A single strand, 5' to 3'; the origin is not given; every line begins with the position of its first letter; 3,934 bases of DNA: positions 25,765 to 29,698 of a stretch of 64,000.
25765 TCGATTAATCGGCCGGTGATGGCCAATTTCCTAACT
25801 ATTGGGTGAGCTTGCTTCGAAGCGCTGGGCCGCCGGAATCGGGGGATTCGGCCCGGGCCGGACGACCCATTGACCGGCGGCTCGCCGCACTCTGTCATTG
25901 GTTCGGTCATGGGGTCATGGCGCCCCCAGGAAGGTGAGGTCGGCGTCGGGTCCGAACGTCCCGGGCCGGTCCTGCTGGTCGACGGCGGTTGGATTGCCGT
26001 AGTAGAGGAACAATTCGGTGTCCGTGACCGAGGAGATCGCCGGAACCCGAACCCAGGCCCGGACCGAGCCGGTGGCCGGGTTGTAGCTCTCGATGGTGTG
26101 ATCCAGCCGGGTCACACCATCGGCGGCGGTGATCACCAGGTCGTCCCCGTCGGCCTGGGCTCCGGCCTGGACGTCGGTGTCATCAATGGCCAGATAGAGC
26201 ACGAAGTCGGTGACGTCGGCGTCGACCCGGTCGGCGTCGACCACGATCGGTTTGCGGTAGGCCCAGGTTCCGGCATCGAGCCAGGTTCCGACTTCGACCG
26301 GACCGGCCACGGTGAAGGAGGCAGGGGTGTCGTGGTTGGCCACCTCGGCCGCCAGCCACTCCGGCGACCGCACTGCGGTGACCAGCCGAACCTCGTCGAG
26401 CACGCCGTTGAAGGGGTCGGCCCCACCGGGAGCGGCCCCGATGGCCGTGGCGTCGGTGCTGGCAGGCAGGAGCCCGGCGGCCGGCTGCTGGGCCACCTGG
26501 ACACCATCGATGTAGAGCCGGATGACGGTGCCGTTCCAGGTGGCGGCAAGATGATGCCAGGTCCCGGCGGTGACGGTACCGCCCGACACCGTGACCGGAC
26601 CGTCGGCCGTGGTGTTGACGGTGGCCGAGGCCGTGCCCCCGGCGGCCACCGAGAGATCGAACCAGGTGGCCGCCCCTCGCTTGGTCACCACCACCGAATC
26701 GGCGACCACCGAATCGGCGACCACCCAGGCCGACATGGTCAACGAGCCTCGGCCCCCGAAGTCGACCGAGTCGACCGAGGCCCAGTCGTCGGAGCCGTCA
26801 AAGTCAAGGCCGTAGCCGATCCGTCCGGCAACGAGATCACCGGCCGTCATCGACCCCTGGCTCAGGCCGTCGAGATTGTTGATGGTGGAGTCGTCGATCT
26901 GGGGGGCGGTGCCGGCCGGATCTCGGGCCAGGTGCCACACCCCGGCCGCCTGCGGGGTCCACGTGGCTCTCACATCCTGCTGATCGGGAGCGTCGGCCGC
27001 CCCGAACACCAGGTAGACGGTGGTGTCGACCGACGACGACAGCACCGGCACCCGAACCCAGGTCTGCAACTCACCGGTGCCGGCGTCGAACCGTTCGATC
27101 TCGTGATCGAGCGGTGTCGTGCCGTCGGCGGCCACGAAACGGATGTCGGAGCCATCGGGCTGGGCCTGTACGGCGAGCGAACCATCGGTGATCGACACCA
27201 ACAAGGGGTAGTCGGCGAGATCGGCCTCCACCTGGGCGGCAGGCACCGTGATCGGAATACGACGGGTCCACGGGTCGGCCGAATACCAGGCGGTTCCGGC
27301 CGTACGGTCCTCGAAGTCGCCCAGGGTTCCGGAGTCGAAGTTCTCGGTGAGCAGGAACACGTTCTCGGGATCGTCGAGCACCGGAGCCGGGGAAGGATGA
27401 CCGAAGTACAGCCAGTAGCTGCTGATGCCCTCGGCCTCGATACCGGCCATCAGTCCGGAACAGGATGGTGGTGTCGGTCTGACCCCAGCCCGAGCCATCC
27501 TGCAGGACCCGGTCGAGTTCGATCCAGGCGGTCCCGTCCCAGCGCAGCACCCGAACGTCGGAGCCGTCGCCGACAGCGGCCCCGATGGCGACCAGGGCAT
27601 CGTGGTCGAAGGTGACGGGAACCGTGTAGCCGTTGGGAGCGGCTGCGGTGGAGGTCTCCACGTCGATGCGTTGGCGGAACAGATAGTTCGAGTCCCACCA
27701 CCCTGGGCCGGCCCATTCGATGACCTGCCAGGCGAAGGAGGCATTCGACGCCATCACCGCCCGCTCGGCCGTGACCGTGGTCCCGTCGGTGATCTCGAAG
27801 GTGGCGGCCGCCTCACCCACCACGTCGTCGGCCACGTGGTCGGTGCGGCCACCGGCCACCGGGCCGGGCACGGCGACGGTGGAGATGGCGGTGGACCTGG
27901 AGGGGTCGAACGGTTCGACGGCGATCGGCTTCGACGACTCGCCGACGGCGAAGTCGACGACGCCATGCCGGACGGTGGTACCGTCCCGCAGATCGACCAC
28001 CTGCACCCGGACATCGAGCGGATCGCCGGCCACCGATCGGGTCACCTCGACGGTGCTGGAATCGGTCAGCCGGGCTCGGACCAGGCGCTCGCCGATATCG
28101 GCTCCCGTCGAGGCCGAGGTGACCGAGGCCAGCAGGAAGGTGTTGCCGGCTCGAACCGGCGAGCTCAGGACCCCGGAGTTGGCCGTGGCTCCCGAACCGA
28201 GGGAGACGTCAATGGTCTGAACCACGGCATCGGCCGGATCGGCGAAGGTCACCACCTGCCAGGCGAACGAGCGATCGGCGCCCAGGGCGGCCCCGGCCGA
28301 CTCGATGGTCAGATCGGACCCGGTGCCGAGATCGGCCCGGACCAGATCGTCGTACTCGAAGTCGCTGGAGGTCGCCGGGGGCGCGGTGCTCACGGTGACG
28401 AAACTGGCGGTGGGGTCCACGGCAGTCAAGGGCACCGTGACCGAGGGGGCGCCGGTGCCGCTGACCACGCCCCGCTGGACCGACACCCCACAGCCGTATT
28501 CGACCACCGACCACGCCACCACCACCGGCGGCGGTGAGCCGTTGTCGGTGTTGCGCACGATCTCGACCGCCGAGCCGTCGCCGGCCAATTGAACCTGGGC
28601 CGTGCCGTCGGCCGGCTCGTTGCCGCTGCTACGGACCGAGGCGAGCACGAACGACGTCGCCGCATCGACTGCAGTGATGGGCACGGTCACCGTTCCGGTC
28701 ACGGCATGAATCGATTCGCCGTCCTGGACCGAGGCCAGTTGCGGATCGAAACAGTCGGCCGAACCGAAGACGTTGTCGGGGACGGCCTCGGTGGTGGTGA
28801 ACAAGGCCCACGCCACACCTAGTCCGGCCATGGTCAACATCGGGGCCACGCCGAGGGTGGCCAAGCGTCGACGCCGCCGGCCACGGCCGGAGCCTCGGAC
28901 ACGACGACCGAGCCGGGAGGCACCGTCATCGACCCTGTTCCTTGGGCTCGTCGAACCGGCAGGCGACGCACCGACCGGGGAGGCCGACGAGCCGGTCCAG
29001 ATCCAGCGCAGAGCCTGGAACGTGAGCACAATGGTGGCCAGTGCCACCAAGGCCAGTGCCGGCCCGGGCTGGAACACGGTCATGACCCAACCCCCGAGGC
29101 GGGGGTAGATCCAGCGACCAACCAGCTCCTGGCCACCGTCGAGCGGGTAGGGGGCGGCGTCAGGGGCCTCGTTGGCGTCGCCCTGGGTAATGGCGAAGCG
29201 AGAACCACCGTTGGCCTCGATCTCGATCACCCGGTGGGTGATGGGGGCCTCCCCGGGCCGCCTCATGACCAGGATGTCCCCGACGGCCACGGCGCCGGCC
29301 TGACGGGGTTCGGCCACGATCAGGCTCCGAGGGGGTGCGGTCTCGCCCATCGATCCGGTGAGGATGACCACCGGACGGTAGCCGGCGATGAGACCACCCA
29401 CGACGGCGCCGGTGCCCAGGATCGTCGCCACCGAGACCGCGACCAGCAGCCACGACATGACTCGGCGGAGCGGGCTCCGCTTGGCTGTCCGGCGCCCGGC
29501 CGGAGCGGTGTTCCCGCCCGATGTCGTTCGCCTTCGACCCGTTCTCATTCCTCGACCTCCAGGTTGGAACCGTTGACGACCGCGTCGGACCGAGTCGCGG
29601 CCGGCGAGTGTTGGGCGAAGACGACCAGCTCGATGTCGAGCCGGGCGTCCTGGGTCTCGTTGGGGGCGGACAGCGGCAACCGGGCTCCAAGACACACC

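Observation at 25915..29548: Second SipW-type peptidase fused in cis to a passenger that begins with its own TasA-type signal-like segment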

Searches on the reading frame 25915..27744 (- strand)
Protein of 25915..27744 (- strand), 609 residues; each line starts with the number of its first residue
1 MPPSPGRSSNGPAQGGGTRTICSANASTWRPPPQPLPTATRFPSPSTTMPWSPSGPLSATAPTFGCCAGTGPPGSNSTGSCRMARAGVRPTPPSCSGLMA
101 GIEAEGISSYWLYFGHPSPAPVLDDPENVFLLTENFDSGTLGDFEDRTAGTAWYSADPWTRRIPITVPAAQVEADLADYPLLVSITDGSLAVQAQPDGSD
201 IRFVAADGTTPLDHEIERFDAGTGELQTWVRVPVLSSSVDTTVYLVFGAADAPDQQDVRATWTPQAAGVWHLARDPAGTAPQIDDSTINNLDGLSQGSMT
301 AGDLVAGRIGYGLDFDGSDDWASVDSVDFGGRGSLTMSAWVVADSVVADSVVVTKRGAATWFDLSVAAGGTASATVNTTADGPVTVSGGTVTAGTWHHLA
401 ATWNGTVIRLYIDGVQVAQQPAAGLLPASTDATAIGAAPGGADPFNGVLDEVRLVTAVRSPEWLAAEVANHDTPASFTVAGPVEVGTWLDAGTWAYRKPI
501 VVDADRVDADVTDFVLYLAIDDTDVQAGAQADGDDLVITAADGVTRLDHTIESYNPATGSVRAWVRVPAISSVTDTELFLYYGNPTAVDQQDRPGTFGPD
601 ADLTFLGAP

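Call 3: search_protein_families(library=ncbifam, proteins=[window:25915-27744:-], max_evalue=0.1)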
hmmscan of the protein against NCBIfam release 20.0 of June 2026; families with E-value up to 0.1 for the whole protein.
window:25915-27744:- (609 aa): 0 families

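Call 4: search_protein_families(library=pfam, proteins=[window:25915-27744:-], max_evalue=0.1)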
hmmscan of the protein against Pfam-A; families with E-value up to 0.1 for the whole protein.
window:25915-27744:- (609 aa): 5 families
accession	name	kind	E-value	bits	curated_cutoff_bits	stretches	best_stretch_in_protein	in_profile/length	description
PF13385.13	Laminin_G_3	-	2e-27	96.7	27.6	1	316-464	1-150/151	Concanavalin A-like lectin/glucanases superfamily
PF10102.14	DUF2341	-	4.8e-26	91.5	23.4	2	197-261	1-64/84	Domain of unknown function (DUF2341)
PF02210.31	Laminin_G_2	-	3.4e-05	24.8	22.9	1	363-453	22-122/126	Laminin G domain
PF20756.2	SusG_CBM58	-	0.0059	17.2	24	0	108-156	40-86/117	Alpha-amylase SusG, CBM58 domain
PF00054.30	Laminin_G_1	-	0.033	14.9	24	1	370-436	29-98/131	Laminin G domain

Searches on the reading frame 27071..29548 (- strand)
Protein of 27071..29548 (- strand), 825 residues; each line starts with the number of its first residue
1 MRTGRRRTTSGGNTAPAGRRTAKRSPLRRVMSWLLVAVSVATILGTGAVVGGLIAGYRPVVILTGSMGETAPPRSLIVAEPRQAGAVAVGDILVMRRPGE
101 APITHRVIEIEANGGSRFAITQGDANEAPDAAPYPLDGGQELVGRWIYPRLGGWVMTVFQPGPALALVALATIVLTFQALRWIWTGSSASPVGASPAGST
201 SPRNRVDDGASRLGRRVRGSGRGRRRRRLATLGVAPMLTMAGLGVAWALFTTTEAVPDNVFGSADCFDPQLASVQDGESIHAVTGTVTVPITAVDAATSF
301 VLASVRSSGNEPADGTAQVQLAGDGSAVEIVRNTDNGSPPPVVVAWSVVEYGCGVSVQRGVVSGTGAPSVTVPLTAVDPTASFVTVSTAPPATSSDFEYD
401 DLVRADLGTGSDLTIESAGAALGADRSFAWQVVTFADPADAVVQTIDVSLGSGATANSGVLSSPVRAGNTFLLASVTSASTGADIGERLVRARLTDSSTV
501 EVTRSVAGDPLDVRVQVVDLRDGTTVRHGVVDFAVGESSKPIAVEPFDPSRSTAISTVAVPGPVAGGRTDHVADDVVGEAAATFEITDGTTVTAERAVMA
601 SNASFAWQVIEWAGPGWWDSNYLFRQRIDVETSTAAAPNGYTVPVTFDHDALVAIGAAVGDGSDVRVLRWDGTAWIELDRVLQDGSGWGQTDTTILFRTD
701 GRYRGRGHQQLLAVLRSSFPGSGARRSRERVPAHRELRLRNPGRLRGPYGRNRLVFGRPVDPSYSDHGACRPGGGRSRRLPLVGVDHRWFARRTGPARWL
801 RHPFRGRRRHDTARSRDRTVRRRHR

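Call 3: search_protein_families(library=ncbifam, proteins=[window:27071-29548:-], max_evalue=0.1)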
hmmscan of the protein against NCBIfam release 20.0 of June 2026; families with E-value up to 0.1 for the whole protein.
window:27071-29548:- (825 aa): 2 families
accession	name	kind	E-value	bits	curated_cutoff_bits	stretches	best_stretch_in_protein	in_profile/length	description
TIGR02228.1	sigpep_I_arch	equivalog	6.9e-14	52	51.85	1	54-138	27-113/158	signal peptidase I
NF046067.1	SigPepSipWBacil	equivalog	3.2e-09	36.6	190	1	33-133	14-115/189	signal peptidase I SipW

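Call 4: search_protein_families(library=pfam, proteins=[window:27071-29548:-], max_evalue=0.1)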
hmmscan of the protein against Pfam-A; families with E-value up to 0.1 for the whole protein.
window:27071-29548:- (825 aa): 1 family
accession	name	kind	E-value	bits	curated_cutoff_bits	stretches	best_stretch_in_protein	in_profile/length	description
PF10502.14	Peptidase_S26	-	0.049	14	22.9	1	42-108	8-78/168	Signal peptidase, peptidase S26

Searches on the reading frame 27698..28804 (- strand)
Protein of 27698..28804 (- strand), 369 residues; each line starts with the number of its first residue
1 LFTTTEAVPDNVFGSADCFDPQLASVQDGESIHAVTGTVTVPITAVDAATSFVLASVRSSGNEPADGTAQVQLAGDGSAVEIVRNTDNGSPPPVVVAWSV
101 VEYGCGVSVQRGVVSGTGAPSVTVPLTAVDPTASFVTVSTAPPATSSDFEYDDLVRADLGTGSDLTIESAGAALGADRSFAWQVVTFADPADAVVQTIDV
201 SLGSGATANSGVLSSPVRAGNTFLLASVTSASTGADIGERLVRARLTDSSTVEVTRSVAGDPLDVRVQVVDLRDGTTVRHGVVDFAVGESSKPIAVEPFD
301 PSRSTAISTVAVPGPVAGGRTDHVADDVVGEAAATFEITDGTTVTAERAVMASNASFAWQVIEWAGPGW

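Call 38: predict_structure(alignment_id=A3)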
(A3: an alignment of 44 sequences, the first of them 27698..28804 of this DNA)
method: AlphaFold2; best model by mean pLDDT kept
length: 369 residues; sequences in the alignment: 44
mean_pLDDT: 92.4   pTM: 0.90
mean pLDDT of the five models: 92.4, 92.2, 91.8, 91.3, 91.0
residues with pLDDT >= 90: 325; 70-90: 18; 50-70: 13; < 50: 13
segments of 3 or more residues with pLDDT < 50: 1-4
pLDDT, mean of each block of 10 residues (from residue 1): 48 60 96 96 98 95 90 97 95 95 97 98 98 97 93 94 97 96 97 97 97 98 96 91 97 97 97 97 98 98 94 67 90 95 97 97 78
secondary structure, 60 per line:
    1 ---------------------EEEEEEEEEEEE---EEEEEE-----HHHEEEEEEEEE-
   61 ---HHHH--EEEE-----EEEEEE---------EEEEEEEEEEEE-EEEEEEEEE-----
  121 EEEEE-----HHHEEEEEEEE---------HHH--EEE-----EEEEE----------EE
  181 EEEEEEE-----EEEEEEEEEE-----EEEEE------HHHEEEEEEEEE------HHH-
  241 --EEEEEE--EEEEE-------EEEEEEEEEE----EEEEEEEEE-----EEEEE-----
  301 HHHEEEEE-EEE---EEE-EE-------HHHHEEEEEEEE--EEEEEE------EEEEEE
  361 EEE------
elements in order: E22-33 E37-42 E51-59 H64-67 E70-73 E79-84 E94-105 E107-115 E121-125 E134-141 E156-158 E164-168 E179-187 E193-202 E208-212 E222-230 E243-248 E251-255 E263-272 E277-285 E291-295 E304-308 E310-312 E316-318 H329-332 E333-340 E343-348 E355-363

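Call 40: fold_search(model_id=the predicted structure, library=pdb)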
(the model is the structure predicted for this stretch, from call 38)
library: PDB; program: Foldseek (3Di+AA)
matches with E <= 10: 1116; with E <= 0.001: 17
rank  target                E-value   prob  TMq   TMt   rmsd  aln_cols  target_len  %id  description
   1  8beg_A                1.9e-05  0.28  0.11  0.07  43.7       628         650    8  Structure of Ig-like domains from PrgB (released 2022-11-30)
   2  8beg_B                5.6e-05  0.28  0.12  0.08  43.5       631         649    9  Structure of Ig-like domains from PrgB (released 2022-11-30)
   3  9e8a_A                1.8e-04  0.33  0.13  0.06  32.0       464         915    8  Integrin aIIbb3 bent conformation from human platelet membrane crude preparation (released 2025-10-15)
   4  7nxd_A                2.1e-04  0.30  0.13  0.06  33.0       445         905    8  Cryo-EM structure of human integrin alpha5beta1 in the half-bent conformation (released 2021-08-25)
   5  3p5c_A                2.2e-04  1.00  0.33  0.26   7.1       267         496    9  The structure of the LDLR/PCSK9 complex reveals the receptor in an extended conformation (released 2011-10-26)
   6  3p5b_A                2.6e-04  1.00  0.33  0.26   7.1       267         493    9  The structure of the LDLR/PCSK9 complex reveals the receptor in an extended conformation (released 2011-10-26)
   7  7anq_A                3.3e-04  1.00  0.36  0.53   6.9       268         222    9  Complete PCSK9 C-ter domain in complex with VHH P1.40 (released 2021-10-20)
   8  6u2n_B                3.5e-04  1.00  0.30  0.25   7.1       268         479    8  PCSK9 in complex with compound 4 (released 2019-11-06)
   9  8b6l_O                3.9e-04  0.23  0.14  0.10  20.7       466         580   10  Subtomogram average of the human Sec61-TRAP-OSTA-translocon (released 2022-12-07)
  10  3sqo_A                4.1e-04  1.00  0.31  0.25   8.3       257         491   13  PCSK9 J16 Fab complex (released 2012-05-16)
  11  6u3i_A                4.1e-04  0.98  0.28  0.20   8.8       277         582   10  Design of organo-peptides as bipartite PCSK9 antagonists (released 2020-02-05)
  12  2p4e_A                5.5e-04  1.00  0.35  0.28   7.0       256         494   11  Crystal Structure of PCSK9 (released 2007-04-10)
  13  5vlp_A                5.8e-04  0.99  0.28  0.20   8.7       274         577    8  PCSK9 complex with LDLR antagonist peptide and Fab7G7 (released 2017-08-16)
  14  4ne9_A                6.5e-04  1.00  0.35  0.28   6.8       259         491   10  PCSK9 in complex with LDLR peptide (released 2014-09-10)
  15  4ne9_B                6.5e-04  1.00  0.34  0.27   7.0       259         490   10  PCSK9 in complex with LDLR peptide (released 2014-09-10)
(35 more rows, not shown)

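Call 62: search_solved_structures(query=window:27698-28804:-, max_evalue=1)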
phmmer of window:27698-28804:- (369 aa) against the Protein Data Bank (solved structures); distinct sequences matched with E-value up to 1: 0.
